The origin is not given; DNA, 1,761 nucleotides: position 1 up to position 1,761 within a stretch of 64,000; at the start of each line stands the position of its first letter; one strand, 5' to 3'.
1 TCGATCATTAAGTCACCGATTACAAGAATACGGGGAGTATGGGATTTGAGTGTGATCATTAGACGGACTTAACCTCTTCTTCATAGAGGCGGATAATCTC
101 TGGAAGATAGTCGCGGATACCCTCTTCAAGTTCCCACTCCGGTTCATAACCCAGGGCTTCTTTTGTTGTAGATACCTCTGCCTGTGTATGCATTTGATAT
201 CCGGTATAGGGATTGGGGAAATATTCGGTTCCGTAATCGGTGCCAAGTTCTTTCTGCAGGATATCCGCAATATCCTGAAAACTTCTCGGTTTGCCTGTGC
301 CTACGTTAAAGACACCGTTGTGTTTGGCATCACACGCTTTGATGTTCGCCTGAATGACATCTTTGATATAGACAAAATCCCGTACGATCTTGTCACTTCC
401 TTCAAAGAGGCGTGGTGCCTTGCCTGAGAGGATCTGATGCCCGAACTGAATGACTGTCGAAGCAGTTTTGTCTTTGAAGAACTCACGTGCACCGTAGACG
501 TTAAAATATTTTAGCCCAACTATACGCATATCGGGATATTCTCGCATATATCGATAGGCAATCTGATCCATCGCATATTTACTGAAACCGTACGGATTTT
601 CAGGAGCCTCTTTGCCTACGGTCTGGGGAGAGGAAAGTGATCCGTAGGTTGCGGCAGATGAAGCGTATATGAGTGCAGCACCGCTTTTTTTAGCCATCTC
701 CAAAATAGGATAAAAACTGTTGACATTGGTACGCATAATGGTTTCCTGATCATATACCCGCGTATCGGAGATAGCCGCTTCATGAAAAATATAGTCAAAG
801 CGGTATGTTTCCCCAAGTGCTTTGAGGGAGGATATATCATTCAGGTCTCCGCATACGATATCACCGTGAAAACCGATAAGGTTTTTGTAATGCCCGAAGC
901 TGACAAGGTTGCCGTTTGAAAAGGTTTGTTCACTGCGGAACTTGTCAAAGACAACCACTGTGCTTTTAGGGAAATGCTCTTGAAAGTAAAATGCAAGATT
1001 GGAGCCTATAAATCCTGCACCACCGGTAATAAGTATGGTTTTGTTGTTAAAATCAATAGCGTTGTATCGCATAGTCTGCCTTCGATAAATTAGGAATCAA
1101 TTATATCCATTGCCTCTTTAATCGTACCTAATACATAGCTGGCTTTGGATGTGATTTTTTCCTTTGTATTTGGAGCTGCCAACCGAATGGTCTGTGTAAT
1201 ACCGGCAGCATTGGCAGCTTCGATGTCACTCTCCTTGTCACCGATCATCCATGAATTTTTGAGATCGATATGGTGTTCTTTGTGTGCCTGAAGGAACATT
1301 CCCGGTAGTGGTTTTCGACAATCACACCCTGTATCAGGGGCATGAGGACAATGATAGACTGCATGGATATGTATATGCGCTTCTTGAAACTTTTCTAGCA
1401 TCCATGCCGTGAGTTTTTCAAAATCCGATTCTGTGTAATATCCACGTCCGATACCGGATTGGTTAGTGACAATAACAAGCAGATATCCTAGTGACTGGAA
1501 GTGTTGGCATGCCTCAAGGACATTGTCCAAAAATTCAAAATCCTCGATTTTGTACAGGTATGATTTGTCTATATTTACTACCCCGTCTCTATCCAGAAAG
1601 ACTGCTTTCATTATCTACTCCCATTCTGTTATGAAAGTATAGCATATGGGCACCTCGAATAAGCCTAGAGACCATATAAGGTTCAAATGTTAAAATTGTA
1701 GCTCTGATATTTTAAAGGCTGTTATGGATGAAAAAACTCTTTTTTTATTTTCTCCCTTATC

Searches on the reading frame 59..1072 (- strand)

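Call 70: search_protein_families(library=pfam, proteins=[window:59-1072:-])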
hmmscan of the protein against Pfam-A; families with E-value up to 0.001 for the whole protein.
window:59-1072:- (337 aa): 6 families
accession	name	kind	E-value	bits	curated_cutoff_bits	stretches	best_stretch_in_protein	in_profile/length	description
PF01370.27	Epimerase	-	1.7e-44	152.5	20.9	1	13-258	1-240/240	NAD dependent epimerase/dehydratase family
PF16363.11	GDP_Man_Dehyd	-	2.4e-36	126.3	27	1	14-321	1-331/332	GDP-mannose 4,6 dehydratase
PF01073.25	3Beta_HSD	-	3.9e-13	49.5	22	1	14-249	1-231/280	3-beta hydroxysteroid dehydrogenase/isomerase family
PF02719.21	Polysacc_synt_2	-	4.3e-13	49.5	20.2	1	13-282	1-253/293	Polysaccharide biosynthesis protein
PF04321.23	RmlD_sub_bind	-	1.9e-07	30.9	27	1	12-179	2-143/287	RmlD substrate binding domain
PF07993.18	NAD_binding_4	-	1.6e-06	27.9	20.1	1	15-178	1-194/258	Male sterility protein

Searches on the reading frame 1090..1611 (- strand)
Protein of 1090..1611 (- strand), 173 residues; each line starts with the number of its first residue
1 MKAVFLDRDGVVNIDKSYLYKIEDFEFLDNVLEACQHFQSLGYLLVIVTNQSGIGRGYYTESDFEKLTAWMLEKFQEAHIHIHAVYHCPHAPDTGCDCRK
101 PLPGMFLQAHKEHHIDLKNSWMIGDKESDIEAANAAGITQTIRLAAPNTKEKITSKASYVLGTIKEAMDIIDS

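Call 70: search_protein_families(library=pfam, proteins=[window:1090-1611:-])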
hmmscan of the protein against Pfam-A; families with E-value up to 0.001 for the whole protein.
window:1090-1611:- (173 aa): 4 families
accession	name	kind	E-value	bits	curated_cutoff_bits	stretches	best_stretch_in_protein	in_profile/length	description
PF13242.12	Hydrolase_like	-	1.7e-12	47.5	22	1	98-140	2-45/75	HAD-hyrolase-like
PF13419.12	HAD_2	-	1.6e-08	35.3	23.8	1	98-139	133-174/178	Haloacid dehalogenase-like hydrolase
PF00702.32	Hydrolase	-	2.1e-08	35.2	26.4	1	12-137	81-191/191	haloacid dehalogenase-like hydrolase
PF08645.17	PNK3P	-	6.5e-08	32.9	22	1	21-127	23-127/161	Polynucleotide kinase 3 phosphatase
